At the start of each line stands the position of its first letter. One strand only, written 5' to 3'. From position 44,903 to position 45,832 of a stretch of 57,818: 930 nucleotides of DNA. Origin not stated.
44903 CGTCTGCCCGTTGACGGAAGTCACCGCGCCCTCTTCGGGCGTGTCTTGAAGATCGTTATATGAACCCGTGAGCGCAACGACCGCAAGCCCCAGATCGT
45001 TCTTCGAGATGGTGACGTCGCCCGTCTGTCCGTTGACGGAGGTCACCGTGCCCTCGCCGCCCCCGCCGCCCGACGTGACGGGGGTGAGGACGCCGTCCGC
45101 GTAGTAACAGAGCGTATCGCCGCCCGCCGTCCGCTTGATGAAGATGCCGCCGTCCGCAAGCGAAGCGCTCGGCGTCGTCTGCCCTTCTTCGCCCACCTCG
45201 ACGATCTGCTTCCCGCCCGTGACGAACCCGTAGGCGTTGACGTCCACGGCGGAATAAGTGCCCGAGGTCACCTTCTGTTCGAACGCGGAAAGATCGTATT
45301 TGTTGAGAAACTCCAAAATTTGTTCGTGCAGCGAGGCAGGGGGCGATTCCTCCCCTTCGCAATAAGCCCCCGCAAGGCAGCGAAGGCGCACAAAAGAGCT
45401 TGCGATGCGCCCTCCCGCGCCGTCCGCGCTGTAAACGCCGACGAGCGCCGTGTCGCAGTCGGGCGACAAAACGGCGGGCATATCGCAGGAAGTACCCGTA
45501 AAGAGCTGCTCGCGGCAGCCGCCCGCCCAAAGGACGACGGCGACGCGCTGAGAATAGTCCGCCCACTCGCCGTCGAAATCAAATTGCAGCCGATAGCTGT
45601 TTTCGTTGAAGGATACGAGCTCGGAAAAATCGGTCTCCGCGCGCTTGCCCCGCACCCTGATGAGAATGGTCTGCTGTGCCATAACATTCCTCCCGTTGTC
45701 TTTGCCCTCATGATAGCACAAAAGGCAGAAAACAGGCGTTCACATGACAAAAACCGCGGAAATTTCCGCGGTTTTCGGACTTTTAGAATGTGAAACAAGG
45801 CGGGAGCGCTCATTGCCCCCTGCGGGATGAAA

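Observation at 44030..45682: Orphan, terminator-bracketed phage-tail-fibre-like gene with recombinogenic tandem repeats in a core-metabolism neighbourhood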

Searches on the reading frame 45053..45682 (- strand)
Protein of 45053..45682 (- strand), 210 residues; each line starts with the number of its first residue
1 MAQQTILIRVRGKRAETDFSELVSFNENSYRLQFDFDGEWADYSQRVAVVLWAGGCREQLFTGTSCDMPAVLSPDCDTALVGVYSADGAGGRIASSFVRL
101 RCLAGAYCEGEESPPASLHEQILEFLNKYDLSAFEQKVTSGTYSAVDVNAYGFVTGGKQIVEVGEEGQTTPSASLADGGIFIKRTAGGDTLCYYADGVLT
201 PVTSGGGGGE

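Call 17: search_dna_similar(query=window:45053-45682:-, collection=phages, mode=protein, max_evalue=0.01, max_rows=25)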
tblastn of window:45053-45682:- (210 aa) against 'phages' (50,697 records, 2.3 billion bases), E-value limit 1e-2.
Records with a match: 3; places in all: 3; records where one place covers at least 80% of the query: 0.
Best place of each record, by identity: <60% 3.
By first word of the organism name: Butyrivibrio 1; Bacteriophage 1; Anaeroplasmataceae 1.
By host as written in the record: Butyrivibrio fibrisolvens DSM 3071 1; - 1; Anaeroplasmataceae 1.
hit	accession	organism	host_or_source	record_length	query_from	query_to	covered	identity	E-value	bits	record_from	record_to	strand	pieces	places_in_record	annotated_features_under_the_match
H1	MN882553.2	Butyrivibrio virus Ceridwen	Butyrivibrio fibrisolvens DSM 3071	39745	15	128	54%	29.6%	2e-3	45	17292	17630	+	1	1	hypothetical protein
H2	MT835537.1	Bacteriophage sp.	human fecal samples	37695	6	127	58%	25.6%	4e-4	47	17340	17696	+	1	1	record has no annotation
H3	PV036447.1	Anaeroplasmataceae phage NatCom_34063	Anaeroplasmataceae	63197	131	181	24%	58.8%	5e-7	55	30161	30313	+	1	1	hypothetical protein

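Call 19: get_annotated_region(hit=H1, flank=9000)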
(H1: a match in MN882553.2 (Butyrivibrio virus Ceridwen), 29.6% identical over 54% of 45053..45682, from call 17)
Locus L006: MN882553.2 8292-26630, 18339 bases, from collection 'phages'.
description: Butyrivibrio virus Ceridwen, complete genome.
organism: Butyrivibrio virus Ceridwen (NCBI taxid 2696359)
taxonomy: Viruses; Duplodnaviria; Heunggongvirae; Uroviricota; Caudoviricetes
host: Butyrivibrio fibrisolvens DSM 3071; source: -; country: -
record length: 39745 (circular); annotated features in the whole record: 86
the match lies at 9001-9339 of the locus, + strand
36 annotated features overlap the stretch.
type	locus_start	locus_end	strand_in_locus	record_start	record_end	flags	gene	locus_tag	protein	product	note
CDS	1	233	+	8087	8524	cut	-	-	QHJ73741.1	hypothetical protein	Similar to uncharacterised hypothetical protein in Clostridium phage phiCP26F (673376.F2VHX0_9CAUD, VOG1276, ...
CDS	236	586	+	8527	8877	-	-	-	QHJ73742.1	hypothetical protein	Similar to uncharacterised hypothetical protein in Clostridium Phage phiCP13O (VOG1277, YP_007005033.1). ORF predicted ...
CDS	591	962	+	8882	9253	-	-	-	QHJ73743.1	hypothetical protein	Hypothetical coding region with unknown function. ORF predicted by GeneMarkS-2, Glimmer3, Phanotate-v1.1.2, ...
CDS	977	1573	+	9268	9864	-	-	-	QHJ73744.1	hypothetical protein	Similar to uncharacterised hypothetical protein in Clostridium phage phiCP26F (673376.F2VHX3_9CAUD, YP_007004002.1). ...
CDS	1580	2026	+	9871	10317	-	-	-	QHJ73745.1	hypothetical protein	Hypothetical coding region with unknown function. ORF predicted by GeneMarkS-2, Glimmer3, Phanotate-v1.1.2, ...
CDS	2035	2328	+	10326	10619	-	-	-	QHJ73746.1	hypothetical protein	Hypothetical coding region with unknown function. ORF predicted by GeneMarkS-2, Glimmer3, Phanotate-v1.1.2, ...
CDS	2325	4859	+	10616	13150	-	-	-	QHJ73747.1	putative tape measure protein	Similar to PblA in Streptococcus phage SM1 (157924.Q9F4J3_9CAUD, NP_862888.1, VOG4545), shown to be a possible tape ...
CDS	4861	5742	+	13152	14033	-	-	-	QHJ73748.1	tail protein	Similar to tail structural protein in Lactococcus phage Q33 (254253.R9QNI4_9CAUD, VOG3653, AFV51073.1), Pfam phage tail ...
CDS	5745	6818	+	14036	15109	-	-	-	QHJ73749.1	endopeptidase tail protein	Similar to endopeptidase tail protein of Paenibacillus phage Harrison (YP_009193829.1) and Paenibacillus phage Vegas ...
CDS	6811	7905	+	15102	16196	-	-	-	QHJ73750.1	hypothetical protein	Hypothetical coding region with unknown function. ORF predicted by GeneMarkS-2, Glimmer3, Phanotate-v1.1.2, ...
CDS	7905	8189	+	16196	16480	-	-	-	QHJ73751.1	hypothetical protein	Hypothetical coding region with unknown function. ORF predicted by GeneMarkS-2, Glimmer3, Phanotate-v1.1.2, ...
regulatory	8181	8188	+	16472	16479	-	-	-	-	promoter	promoter predicted by PhagePromoter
CDS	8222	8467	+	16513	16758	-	-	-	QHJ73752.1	hypothetical protein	Hypothetical coding region with unknown function. ORF predicted by GeneMarkS-2, Glimmer3, Phanotate-v1.1.2, ...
repeat_region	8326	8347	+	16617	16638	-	-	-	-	-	Score 52: 20/22 (90%25) matches%2C 0 gaps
repeat_region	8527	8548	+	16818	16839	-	-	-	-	-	Score 52: 20/22 (90%25) matches%2C 0 gaps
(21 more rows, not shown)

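Call 20: get_annotated_region(hit=H3, flank=9000)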
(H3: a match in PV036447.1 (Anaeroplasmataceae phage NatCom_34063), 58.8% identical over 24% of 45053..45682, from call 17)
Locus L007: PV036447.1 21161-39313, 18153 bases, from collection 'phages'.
description: Anaeroplasmataceae phage NatCom_34063, complete genome.
organism: Anaeroplasmataceae phage NatCom_34063 (NCBI taxid 3403515)
taxonomy: Viruses; Duplodnaviria; Heunggongvirae; Uroviricota; Caudoviricetes; Ca. Heliusvirales
host: Anaeroplasmataceae; source: human feces; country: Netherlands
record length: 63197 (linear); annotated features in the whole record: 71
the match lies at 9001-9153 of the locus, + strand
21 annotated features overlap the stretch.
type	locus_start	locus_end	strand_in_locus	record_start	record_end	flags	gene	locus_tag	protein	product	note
CDS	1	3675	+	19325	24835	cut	-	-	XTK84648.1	hypothetical protein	-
CDS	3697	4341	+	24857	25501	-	-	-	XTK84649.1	hypothetical protein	-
CDS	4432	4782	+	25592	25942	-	-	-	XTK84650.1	HNH endonuclease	-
CDS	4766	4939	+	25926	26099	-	-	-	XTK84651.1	hypothetical protein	-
CDS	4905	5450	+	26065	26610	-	-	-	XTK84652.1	hypothetical protein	-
CDS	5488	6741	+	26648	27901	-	-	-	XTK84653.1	hypothetical protein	-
CDS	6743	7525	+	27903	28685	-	-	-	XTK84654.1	hypothetical protein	-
CDS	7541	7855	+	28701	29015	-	-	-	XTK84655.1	hypothetical protein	-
CDS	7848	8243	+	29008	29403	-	-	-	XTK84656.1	hypothetical protein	-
CDS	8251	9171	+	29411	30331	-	-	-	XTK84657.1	hypothetical protein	-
CDS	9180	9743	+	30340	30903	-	-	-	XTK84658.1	hypothetical protein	-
CDS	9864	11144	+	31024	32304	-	-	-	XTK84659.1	ParB-like partition nuclease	-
CDS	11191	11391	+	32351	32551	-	-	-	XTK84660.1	hypothetical protein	-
CDS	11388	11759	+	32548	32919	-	-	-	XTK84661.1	hypothetical protein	-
CDS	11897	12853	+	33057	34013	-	-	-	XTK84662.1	amidoligase enzyme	-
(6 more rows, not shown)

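Call 28: search_protein_representatives(protein=window:45053-45682:-)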
Query: 210 residues. Proteins with E-value up to 0.001 (for the whole library): 686; up to 1e-10: 32; up to 1e-30: 23. The best 150 are listed.
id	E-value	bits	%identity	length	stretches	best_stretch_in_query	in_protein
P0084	8.2e-102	355.7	78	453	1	1-208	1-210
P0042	5.4e-90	317.1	70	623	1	5-208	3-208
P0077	6.2e-65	235.2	62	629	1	4-210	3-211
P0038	4.6e-62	225.8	59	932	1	4-209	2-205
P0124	5.1e-58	212.6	57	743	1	4-208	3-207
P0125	5.5e-58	212.5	54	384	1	4-201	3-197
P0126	1.5e-57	211.1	55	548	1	3-202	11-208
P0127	5.7e-57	209.2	49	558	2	4-203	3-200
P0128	8.1e-57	208.7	47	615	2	4-208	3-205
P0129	3.7e-55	203.3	54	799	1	6-202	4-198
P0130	3.5e-53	196.8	55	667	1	4-193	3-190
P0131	3.6e-53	196.8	47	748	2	3-197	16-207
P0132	9.1e-52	192.2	50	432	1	3-205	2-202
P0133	2.6e-51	190.7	52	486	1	4-208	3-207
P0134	7.2e-45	169.7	51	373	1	3-191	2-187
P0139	1.6e-38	148.9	46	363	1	3-186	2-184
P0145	2.1e-27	112.6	53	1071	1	4-130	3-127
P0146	2.3e-27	112.5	50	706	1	4-129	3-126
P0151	7.8e-11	58.5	33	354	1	1-133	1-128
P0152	2.3e-10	57.0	29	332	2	17-135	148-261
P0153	3.8e-10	56.2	66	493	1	135-184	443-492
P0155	2.5e-09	53.6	27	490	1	6-205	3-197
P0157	1.0e-08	51.6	68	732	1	136-185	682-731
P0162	2.8e-08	50.1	32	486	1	7-172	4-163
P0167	3.5e-08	49.8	31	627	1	6-138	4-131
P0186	1.0e-07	48.3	31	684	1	6-165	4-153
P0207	3.5e-07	46.6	31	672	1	6-184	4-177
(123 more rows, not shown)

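Call 34: search_protein_families(library=phrogs, proteins=[P0151, P0152, P0155, P0162, P0167, P0186, P0207, P0145, P0153, P0157], max_evalue=0.001)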
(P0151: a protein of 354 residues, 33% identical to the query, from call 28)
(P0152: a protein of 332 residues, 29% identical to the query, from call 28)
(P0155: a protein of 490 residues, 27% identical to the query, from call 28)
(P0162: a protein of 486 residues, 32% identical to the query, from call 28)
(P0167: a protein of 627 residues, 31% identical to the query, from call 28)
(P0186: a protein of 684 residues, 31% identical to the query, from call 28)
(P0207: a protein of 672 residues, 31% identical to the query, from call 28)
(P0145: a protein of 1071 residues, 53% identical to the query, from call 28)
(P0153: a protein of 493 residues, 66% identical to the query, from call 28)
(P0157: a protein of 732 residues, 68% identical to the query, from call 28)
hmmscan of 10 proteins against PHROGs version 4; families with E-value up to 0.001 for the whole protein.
P0151 (354 aa): 2 families
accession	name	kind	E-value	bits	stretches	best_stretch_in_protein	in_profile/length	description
phrog_18794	-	unknown function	6.7e-06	26.5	1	168-346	159-326/427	-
phrog_8378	-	tail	0.00027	19.8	0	201-265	1213-1281/1446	tail fiber protein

P0152 (332 aa): 1 family
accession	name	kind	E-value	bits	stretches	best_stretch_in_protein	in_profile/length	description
phrog_19695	-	unknown function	1.5e-08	36.1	1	133-255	1-130/164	-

P0155 (490 aa): 6 families
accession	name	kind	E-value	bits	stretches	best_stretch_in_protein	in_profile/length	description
phrog_32779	-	unknown function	4.1e-27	96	2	158-212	365-419/555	-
phrog_25979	-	unknown function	8.6e-09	35.6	1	27-234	28-232/521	-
phrog_17587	-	tail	1.5e-08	34.6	1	295-354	157-218/641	tail fiber protein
phrog_7127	-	tail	0.00068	20.3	0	403-478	168-244/258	receptor binding tail protein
phrog_20207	-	unknown function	0.00073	20.5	0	112-132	13-33/49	-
phrog_1806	-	tail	0.00096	19.5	0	293-359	161-225/276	collagen like minor tail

P0162 (486 aa): 3 families
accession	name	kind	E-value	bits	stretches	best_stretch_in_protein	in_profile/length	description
phrog_10972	-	tail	1.3e-05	25.9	1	114-176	117-181/343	tail fiber protein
phrog_25979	-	unknown function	0.00034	20.5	1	28-181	29-185/521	-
phrog_21621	-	unknown function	0.00048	21.4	1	117-194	9-84/103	-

P0167 (627 aa): 1 family
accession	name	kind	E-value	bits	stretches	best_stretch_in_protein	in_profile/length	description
phrog_19695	-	unknown function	0.00042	21.6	0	20-118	21-126/164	-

P0186 (684 aa): 0 families

P0207 (672 aa): 2 families
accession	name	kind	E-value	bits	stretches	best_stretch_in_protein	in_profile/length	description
phrog_19695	-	unknown function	0.00024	22.4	1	11-144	12-147/164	-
phrog_2647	-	head and packaging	0.00086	19.5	1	446-603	64-210/336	head decoration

P0145 (1071 aa): 11 families
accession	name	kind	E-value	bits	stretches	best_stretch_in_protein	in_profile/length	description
phrog_6465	-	tail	3.3e-13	50.9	1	937-1071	111-281/281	tail protein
phrog_24267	-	unknown function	6.9e-12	46.6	1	938-1071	136-266/266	-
phrog_26019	-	unknown function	1.3e-11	43.9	2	646-744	770-868/1347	-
phrog_5717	-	tail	8.5e-11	41.8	1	940-1071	997-1150/1150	tail protein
phrog_8780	-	tail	1.2e-08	34.6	1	255-375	84-205/755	minor tail protein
phrog_13173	-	tail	6.5e-07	29.2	1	306-376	135-205/674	tail fiber protein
phrog_5481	-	tail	9.8e-05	22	1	312-375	95-160/1043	tail fiber protein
phrog_19280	-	unknown function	0.00019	21.2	1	306-373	132-199/623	-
phrog_3279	-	tail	0.0003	21.4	1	302-372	101-171/396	tail fiber protein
phrog_22285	-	tail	0.00044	19.8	1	301-376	113-187/802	tail fiber protein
phrog_14531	-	unknown function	0.00086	19.6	0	113-149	177-212/343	-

P0153 (493 aa): 11 families
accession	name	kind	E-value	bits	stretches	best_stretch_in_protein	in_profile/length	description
phrog_5207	-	unknown function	1.7e-25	90.6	1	169-449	345-572/689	-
phrog_2824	-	head and packaging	1.7e-19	70.4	1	216-333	789-907/1151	virion structural protein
phrog_26941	-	tail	2.5e-19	70.4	1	216-324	291-401/603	tail protein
phrog_23595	-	tail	3.3e-19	70.1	1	193-316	242-364/440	minor tail protein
phrog_8780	-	tail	6.9e-14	52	1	195-425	320-551/755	minor tail protein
phrog_5181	-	unknown function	6.9e-07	28.9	1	418-479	278-339/763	-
phrog_24573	-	unknown function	2.7e-06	26.8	1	417-475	367-425/780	-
phrog_27373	-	tail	5.3e-05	22.6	1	379-447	704-771/943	tail protein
phrog_32265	-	unknown function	0.00014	21.9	1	214-323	338-461/609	-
phrog_7389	-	tail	0.00019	21.1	1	409-468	342-404/732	tail fiber protein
phrog_33377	-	unknown function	0.00023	20.7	1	398-468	60-128/456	-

P0157 (732 aa): 4 families
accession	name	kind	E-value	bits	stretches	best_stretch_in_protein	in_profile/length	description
phrog_7389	-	tail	2.2e-20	73.8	3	610-705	300-403/732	tail fiber protein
phrog_5181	-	unknown function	6.9e-19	68.6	2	567-708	303-431/763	-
phrog_38759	-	unknown function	6.3e-07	29.2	1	652-717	68-133/920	-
phrog_33377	-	unknown function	1.9e-06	27.6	0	649-706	71-128/456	-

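Call 35: search_protein_families(library=pfam, proteins=[P0151, P0152, P0155, P0162, P0167, P0186, P0207, P0145, P0153, P0157], max_evalue=0.01)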
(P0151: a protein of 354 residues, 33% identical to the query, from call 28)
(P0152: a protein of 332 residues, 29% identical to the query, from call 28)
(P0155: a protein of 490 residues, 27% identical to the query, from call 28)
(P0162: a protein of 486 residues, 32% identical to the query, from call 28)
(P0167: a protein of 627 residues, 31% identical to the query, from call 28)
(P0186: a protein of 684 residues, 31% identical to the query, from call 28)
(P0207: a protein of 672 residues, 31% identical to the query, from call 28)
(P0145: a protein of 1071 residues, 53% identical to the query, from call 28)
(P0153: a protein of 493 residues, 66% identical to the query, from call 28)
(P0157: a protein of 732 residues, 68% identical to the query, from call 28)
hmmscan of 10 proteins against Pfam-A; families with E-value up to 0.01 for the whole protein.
P0151 (354 aa): 0 families

P0152 (332 aa): 0 families

P0155 (490 aa): 1 family
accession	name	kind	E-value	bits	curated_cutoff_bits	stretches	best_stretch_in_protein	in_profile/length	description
PF01391.23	Collagen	-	6.7e-05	23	27.2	0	337-356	7-26/60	Collagen triple helix repeat (20 copies)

P0162 (486 aa): 2 families
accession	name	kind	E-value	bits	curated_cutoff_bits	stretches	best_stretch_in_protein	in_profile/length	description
PF01391.23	Collagen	-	0.00088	19.4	27.2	1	150-176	29-55/60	Collagen triple helix repeat (20 copies)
PF19079.5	CFSR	-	0.002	18.8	27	1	135-161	20-47/49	Collagen-flanked surface repeat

P0167 (627 aa): 0 families

P0186 (684 aa): 1 family
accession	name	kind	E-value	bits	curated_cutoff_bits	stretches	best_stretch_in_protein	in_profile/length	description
PF13229.12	Beta_helix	-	3.5e-07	30.4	25.9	1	302-334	91-122/158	Right handed beta helix region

P0207 (672 aa): 0 families

P0145 (1071 aa): 3 families
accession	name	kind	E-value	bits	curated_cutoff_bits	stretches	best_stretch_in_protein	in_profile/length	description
PF21939.1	Gp10_C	-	1.6e-16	61.9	27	1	942-1070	2-139/139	Baseplate structural protein Gp10, C-terminal domain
PF05262.16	Borrelia_P83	-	0.00037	19.5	33.6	1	308-381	203-267/489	Borrelia P83/100 protein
PF11839.13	Alanine_zipper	-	0.00078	20.1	23.1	1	306-351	8-53/69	Alanine-zipper, major outer membrane lipoprotein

P0153 (493 aa): 0 families

P0157 (732 aa): 0 families

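Call 36: find_encoding_contigs(protein=P0145, flank=10000, max_places=2)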
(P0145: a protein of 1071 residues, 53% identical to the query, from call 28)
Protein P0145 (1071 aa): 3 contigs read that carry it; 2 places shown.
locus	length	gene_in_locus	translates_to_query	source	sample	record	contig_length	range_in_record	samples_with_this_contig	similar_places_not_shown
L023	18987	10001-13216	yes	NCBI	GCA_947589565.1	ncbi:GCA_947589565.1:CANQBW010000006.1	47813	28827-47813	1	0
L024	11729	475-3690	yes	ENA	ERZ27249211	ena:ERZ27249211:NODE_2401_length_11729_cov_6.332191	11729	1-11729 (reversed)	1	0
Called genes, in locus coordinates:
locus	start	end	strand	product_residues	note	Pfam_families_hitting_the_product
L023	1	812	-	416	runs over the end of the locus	PF02127:Peptidase_M18, PF05343:Peptidase_M42 (faint)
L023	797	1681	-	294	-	PF14808:TMEM164 (weak)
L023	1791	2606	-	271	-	PF02735:Ku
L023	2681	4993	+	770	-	PF13298:LigD_N, PF01068:DNA_ligase_A_M, PF01331:mRNA_cap_enzyme (faint), PF09414:RNA_ligase, PF04679:DNA_ligase_A_C, PF21686:LigD_Prim-Pol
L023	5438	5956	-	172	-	PF05683:Fumerase_C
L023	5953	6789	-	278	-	PF05681:Fumerase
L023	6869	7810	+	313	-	PF02517:Rce1-like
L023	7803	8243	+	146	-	PF02590:SPOUT_MTase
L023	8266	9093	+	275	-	PF00246:Peptidase_M14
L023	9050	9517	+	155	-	PF00383:dCMP_cyt_deam_1, PF14437:MafB19-deam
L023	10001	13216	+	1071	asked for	PF21939:Gp10_C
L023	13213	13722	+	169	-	-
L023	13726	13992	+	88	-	-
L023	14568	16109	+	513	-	PF13306:LRR_5, PF23952:LRR_EndoS (faint), PF13855:LRR_8 (faint), PF13306:LRR_5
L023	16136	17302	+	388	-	-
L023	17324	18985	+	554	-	?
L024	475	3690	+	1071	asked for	PF21939:Gp10_C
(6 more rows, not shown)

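Call 37: find_encoding_contigs(protein=P0146, flank=10000, max_places=2)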
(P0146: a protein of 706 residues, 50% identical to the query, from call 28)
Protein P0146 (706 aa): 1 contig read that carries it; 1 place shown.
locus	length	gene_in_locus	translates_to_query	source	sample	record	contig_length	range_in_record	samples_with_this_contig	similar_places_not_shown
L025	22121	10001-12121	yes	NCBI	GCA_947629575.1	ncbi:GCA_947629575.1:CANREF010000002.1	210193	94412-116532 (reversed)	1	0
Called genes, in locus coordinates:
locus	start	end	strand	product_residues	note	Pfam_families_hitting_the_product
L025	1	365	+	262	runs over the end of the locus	-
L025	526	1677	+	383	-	-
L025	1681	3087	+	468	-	PF00091:Tubulin, PF12327:FtsZ_C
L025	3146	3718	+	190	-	PF01613:Flavin_Reduct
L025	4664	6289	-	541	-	PF00118:Cpn60_TCP1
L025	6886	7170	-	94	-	PF00166:Cpn10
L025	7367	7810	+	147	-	PF00383:dCMP_cyt_deam_1, PF14437:MafB19-deam, PF14439:Bd3614-deam (weak)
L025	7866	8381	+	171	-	PF00160:Pro_isomerase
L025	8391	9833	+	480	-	PF00206:Lyase_1, PF10397:ADSL_C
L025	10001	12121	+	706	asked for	-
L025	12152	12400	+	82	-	-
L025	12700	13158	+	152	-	PF00075:RNase_H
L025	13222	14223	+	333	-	PF09335:VTT_dom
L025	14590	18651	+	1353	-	-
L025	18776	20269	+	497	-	PF01547:SBP_bac_1, PF13416:SBP_bac_8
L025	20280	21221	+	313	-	PF00528:BPD_transp_1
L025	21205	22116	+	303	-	PF00528:BPD_transp_1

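Call 55: search_protein_families(library=ncbifam, proteins=[P0146, P0128, P0145, P0131], max_evalue=1)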
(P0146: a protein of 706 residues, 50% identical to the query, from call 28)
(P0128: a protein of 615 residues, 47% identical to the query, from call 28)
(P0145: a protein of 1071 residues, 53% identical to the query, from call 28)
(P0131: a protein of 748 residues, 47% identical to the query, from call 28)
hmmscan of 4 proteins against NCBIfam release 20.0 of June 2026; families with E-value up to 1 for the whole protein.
P0146 (706 aa): 3 families
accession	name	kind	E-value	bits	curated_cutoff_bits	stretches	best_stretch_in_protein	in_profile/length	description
NF038186.1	YPDG_rpt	domain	0.0034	18.3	40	1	262-314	11-66/98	YPDG domain-containing protein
NF010215.0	PRK13678.1-2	equivalog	0.085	13.2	86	0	257-298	44-82/101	hypothetical protein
TIGR04225.1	CshA_fibril_rpt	repeat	0.88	10.4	60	0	270-315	30-74/104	fibrillar adhesin CshA-type repeat protein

P0128 (615 aa): 2 families
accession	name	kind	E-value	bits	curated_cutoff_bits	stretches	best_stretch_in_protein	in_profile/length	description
NF007039.0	PRK09496.3-2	equivalog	0.016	14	293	1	465-523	290-350/446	Trk system potassium transporter TrkA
NF005879.0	PRK07827.1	equivalog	0.18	11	283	1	406-488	115-197/261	enoyl-CoA hydratase family protein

P0145 (1071 aa): 7 families
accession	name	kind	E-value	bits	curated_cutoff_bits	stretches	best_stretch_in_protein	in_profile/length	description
TIGR04320.1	Surf_Exclu_PgrA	domain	0.0022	17.4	70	1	304-372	254-328/360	SEC10/PgrA surface exclusion domain-containing protein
TIGR04319.1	SerAla_Lrha_rpt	domain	0.0088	16.2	120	1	311-378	96-163/175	Ser-Ala-175 repeat protein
NF040598.1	Ala_zip_lipo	subfamily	0.021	15.3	43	1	303-370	19-87/90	Lpp/OprI family alanine-zipper lipoprotein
NF010381.0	PRK13808.1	equivalog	0.021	14.2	426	1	305-378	218-291/335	adenylate kinase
NF003377.0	PRK04452.1-3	subfamily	0.42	9.5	527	1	275-374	288-381/432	acetyl-CoA decarbonylase/synthase complex subunit delta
NF008438.0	PRK11281.1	equivalog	0.54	7.9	991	1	306-386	128-208/1113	mechanosensitive channel MscK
NF047584.1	LIC11612_FN_binding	equivalog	0.78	9.4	260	0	286-377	74-170/323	LIC11612 family fibronectin-binding protein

P0131 (748 aa): 0 families

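Call 64: find_encoding_contigs(protein=P0139, flank=10000, max_places=2)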
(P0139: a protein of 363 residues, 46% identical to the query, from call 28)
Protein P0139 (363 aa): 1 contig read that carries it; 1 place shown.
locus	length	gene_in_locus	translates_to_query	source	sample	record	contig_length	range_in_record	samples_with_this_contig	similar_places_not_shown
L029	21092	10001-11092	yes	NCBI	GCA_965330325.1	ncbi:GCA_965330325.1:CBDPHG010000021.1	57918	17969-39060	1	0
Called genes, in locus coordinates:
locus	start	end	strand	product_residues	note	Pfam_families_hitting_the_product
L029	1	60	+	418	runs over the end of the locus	PF00275:EPSP_synthase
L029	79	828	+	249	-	-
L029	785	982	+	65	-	-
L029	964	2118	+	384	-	-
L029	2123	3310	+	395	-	-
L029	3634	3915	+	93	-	-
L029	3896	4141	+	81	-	-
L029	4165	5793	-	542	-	PF00118:Cpn60_TCP1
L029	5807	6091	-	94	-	PF00166:Cpn10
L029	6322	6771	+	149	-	PF00383:dCMP_cyt_deam_1, PF14437:MafB19-deam, PF14439:Bd3614-deam (weak)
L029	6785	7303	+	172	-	PF00160:Pro_isomerase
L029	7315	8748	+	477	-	PF00206:Lyase_1, PF10397:ADSL_C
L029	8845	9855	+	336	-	PF00106:adh_short, PF01073:3Beta_HSD, PF01370:Epimerase, PF02719:Polysacc_synt_2, PF04321:RmlD_sub_bind, PF05368:NmrA (faint), PF13460:NAD_binding_10, PF16363:GDP_Man_Dehyd, +1 more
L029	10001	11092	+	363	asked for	PF21939:Gp10_C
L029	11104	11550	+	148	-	-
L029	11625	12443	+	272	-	PF19568:Spore_III_AA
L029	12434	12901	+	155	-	PF09548:Spore_III_AB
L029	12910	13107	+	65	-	PF06686:SpoIIIAC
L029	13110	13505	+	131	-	PF06686:SpoIIIAC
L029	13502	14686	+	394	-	PF09546:Spore_III_AE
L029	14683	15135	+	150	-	-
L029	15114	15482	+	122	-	-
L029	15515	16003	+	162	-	PF12685:SpoIIIAH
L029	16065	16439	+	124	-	PF03780:Asp23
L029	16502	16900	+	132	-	PF01029:NusB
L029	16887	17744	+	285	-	PF00763:THF_DHG_CYH, PF02882:THF_DHG_CYH_C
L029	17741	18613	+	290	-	PF00348:polyprenyl_synt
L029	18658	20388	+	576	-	PF13292:DXP_synthase_N, PF00676:E1_dh, PF02775:TPP_enzyme_C (faint), PF13292:DXP_synthase_N (weak), PF02779:Transket_pyr, PF02780:Transketolase_C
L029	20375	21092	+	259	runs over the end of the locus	PF01728:FtsJ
